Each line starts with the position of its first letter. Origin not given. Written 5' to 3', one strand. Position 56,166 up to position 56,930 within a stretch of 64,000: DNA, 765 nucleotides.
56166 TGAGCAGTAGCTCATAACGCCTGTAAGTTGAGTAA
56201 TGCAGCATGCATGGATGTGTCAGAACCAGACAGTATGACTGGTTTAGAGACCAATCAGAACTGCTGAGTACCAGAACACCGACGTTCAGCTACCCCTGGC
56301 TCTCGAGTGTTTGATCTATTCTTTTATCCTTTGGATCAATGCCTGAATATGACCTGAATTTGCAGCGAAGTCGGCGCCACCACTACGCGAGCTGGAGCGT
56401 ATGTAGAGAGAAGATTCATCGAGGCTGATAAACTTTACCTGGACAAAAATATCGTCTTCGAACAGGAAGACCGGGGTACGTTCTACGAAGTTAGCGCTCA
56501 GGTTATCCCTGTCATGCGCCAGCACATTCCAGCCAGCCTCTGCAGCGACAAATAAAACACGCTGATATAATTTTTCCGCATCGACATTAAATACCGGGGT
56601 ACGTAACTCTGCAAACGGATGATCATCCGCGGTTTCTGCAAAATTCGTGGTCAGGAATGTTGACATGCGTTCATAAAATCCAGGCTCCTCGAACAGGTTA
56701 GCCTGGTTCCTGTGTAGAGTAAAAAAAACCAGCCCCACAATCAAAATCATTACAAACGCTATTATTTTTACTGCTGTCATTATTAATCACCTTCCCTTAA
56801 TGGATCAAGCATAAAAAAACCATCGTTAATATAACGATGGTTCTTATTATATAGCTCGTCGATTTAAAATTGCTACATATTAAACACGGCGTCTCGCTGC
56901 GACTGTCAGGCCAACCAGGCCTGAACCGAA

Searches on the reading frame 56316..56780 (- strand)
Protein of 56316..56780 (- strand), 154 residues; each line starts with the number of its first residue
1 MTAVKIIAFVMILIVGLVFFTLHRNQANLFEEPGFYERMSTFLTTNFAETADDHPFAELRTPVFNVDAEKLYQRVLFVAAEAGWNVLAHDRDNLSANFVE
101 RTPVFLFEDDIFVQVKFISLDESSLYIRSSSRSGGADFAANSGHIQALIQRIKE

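Call 10: search_protein_families(library=pfam, proteins=[window:56316-56780:-])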
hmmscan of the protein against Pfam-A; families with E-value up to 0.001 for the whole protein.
window:56316-56780:- (154 aa): 1 family
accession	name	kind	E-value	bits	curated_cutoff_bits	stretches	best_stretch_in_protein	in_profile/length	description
PF07386.16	DUF1499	-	3.9e-07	30.9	22.6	1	68-151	34-113/114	Protein of unknown function (DUF1499)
